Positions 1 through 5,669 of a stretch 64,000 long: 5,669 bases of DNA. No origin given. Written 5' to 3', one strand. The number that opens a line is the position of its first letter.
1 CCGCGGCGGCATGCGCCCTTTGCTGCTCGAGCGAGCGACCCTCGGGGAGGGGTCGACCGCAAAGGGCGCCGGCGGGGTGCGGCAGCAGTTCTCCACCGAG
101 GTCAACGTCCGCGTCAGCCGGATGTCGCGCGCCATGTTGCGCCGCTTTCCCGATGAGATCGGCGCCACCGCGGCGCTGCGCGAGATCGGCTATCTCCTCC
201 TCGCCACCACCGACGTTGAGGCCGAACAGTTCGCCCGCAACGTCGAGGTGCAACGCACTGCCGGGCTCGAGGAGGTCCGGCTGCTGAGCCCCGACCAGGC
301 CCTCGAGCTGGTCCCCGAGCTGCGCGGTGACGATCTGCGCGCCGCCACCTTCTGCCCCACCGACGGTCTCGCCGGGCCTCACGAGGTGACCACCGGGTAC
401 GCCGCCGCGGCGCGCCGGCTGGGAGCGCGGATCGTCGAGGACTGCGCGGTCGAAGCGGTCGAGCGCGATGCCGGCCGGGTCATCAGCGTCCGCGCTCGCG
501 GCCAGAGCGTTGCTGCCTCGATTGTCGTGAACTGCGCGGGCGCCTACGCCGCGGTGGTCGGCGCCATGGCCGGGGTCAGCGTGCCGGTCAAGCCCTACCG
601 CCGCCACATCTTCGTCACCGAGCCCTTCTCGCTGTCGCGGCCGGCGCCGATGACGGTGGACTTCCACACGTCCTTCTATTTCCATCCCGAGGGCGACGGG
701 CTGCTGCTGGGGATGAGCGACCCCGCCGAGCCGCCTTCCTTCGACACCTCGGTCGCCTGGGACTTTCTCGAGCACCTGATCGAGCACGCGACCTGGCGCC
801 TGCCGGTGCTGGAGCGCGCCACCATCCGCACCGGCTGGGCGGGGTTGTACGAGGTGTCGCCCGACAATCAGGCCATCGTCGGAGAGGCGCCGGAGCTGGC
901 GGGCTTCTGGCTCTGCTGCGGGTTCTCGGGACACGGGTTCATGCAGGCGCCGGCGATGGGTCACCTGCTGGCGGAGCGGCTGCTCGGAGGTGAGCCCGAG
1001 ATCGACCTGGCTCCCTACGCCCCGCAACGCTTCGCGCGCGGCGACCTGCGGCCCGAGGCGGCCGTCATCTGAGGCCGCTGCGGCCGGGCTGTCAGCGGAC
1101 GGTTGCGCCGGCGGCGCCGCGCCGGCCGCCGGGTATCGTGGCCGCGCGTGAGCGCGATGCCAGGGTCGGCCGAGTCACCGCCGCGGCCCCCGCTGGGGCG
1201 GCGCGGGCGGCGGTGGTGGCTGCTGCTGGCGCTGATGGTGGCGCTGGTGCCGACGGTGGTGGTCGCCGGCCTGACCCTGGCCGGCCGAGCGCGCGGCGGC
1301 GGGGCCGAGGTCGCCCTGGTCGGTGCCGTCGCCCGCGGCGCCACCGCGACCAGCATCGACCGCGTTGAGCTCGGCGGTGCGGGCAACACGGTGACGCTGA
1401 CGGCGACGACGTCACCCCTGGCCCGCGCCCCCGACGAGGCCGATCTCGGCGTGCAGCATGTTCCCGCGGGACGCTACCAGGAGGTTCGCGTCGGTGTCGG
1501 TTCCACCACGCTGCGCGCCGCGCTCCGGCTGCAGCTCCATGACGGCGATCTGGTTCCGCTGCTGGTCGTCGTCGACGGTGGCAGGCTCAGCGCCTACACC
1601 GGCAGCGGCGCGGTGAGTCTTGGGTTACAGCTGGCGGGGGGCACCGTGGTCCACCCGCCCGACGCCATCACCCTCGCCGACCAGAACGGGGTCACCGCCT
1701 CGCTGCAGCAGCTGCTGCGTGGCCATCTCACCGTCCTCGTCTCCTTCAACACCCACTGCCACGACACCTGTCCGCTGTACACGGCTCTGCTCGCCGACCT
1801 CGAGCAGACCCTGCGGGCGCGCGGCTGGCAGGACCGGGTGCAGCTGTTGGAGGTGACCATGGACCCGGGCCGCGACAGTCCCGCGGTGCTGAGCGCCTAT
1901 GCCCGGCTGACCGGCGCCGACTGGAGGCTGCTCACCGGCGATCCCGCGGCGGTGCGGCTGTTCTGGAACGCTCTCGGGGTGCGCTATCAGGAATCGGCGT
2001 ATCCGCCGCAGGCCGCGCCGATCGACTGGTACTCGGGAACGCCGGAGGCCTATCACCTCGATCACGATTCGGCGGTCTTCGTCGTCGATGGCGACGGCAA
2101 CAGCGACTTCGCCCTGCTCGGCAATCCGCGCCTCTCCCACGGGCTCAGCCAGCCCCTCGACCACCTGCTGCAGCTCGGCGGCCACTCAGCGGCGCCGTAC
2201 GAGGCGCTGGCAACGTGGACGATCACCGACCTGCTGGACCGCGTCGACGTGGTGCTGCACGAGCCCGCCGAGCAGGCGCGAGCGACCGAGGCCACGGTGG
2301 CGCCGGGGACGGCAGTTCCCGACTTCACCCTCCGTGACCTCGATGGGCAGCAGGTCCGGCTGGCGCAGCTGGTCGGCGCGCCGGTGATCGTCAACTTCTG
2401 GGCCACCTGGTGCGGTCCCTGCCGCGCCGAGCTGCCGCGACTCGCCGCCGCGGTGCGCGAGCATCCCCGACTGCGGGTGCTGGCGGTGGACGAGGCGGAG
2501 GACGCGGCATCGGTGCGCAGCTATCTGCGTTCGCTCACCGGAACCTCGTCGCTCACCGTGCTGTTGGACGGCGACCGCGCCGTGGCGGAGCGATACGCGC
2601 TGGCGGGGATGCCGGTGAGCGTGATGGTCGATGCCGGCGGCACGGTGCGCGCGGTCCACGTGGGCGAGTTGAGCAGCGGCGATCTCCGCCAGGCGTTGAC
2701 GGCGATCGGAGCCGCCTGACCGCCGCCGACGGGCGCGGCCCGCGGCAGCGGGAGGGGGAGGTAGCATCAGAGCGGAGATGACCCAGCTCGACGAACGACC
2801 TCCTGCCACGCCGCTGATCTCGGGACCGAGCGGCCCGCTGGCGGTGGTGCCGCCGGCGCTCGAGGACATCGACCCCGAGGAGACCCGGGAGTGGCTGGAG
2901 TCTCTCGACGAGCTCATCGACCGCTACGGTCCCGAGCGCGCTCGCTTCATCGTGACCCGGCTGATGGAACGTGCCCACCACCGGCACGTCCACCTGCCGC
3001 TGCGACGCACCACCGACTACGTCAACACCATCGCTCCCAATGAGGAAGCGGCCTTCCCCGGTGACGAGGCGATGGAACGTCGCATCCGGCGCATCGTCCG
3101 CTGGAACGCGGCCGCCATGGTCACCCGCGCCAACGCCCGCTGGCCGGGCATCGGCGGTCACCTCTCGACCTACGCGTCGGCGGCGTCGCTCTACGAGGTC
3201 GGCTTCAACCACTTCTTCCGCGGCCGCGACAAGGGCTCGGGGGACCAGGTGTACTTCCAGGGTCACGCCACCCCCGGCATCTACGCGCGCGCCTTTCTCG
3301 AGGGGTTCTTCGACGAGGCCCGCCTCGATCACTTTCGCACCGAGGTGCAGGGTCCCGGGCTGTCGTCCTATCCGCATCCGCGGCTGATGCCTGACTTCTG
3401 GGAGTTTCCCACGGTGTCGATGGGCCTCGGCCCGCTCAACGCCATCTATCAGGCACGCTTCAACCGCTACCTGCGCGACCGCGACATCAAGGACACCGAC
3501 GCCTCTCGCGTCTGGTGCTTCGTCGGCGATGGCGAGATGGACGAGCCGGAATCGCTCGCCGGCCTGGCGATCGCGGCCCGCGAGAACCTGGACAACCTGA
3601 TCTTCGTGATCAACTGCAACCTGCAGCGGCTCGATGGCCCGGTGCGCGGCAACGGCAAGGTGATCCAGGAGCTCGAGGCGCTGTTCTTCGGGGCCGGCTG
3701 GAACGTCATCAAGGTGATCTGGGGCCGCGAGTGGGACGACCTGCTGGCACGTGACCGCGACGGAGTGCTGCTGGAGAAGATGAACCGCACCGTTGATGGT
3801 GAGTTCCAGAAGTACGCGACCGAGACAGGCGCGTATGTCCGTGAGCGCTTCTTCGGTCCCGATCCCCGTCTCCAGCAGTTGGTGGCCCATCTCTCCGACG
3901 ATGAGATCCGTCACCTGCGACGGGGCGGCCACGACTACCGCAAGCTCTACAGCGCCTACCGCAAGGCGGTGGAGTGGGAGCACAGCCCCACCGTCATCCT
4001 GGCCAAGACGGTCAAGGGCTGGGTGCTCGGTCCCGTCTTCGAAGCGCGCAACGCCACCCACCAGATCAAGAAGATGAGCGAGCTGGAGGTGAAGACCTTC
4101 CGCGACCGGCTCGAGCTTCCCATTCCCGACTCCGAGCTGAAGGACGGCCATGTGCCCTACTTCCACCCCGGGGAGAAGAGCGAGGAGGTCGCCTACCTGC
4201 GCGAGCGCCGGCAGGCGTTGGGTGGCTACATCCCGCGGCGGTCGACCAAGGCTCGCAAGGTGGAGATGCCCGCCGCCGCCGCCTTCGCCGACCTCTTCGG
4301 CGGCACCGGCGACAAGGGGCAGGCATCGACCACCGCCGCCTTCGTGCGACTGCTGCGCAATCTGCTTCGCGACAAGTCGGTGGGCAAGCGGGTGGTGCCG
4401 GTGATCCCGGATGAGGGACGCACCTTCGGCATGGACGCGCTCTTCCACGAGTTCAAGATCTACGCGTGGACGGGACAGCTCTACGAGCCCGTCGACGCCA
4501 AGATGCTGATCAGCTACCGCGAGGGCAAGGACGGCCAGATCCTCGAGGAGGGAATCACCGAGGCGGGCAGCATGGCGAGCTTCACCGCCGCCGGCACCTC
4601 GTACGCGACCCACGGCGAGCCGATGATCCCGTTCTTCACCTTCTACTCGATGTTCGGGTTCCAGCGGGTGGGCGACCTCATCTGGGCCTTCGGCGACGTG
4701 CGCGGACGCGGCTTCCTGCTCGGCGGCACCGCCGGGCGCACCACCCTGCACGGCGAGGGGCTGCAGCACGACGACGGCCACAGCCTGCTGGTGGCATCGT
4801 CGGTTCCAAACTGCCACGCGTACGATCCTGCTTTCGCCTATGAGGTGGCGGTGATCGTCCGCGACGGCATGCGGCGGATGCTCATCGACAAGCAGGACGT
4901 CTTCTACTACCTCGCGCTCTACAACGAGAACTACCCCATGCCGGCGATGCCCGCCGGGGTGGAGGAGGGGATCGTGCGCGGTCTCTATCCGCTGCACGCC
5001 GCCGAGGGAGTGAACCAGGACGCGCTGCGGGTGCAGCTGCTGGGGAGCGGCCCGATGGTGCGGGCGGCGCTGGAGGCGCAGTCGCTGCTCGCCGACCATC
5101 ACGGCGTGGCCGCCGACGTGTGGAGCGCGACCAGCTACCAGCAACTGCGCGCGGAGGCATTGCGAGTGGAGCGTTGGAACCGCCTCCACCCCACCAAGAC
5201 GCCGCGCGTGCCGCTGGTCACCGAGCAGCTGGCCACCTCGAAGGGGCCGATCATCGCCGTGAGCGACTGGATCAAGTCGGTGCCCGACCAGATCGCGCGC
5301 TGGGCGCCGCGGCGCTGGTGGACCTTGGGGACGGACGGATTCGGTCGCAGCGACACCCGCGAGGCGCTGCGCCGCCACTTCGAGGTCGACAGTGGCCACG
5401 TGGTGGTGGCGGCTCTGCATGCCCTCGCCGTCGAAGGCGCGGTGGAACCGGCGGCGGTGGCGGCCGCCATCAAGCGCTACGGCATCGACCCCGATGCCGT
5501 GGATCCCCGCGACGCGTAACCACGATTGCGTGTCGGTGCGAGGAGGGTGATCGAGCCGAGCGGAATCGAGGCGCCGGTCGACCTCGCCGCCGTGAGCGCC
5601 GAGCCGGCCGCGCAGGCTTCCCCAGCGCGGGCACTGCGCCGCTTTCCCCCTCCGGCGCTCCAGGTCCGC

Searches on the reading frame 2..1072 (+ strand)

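Call 19: search_protein_families(library=pfam, proteins=[window:2-1072:+], max_evalue=0.001)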
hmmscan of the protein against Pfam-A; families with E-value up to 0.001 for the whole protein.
window:2-1072:+ (356 aa): 1 family
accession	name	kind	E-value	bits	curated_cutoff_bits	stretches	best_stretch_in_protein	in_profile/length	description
PF01266.30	DAO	-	2.9e-63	215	27.9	1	3-326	22-353/353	FAD dependent oxidoreductase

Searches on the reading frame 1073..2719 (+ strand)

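Call 19: search_protein_families(library=pfam, proteins=[window:1073-2719:+], max_evalue=0.001)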
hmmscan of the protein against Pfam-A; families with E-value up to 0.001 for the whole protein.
window:1073-2719:+ (548 aa): 6 families
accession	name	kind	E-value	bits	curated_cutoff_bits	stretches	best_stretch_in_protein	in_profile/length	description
PF00578.27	AhpC-TSA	-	2.3e-23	82.9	26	1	412-527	2-123/124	AhpC/TSA family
PF02630.20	SCO1-SenC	-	3.2e-21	76.1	22.8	1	200-343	5-133/134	SCO1/SenC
PF08534.16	Redoxin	-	4.1e-20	72.5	26.6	1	411-542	2-145/148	Redoxin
PF13905.12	Thioredoxin_8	-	1e-10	42.3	27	1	437-525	3-94/94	Thioredoxin-like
PF00085.26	Thioredoxin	-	5.8e-09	36.3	23.5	1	436-480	19-64/103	Thioredoxin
PF13098.12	Thioredoxin_2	-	0.00018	22.2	27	1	435-542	5-104/104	Thioredoxin-like domain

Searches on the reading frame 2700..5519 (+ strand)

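Call 19: search_protein_families(library=pfam, proteins=[window:2700-5519:+], max_evalue=0.001)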
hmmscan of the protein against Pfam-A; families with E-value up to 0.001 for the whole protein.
window:2700-5519:+ (939 aa): 3 families
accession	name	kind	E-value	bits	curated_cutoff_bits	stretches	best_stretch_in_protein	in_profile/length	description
PF17831.6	PDH_E1_M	-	5.6e-92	307.6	23.2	1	529-748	11-229/229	Pyruvate dehydrogenase E1 component middle domain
PF22613.1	Transketolase_C_1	-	9.5e-19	68.1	27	1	761-897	1-113/113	Transketolase-like TK C-terminal domain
PF00456.26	Transketolase_N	-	6.2e-11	42.3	22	1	131-343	7-217/334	Transketolase, thiamine diphosphate binding domain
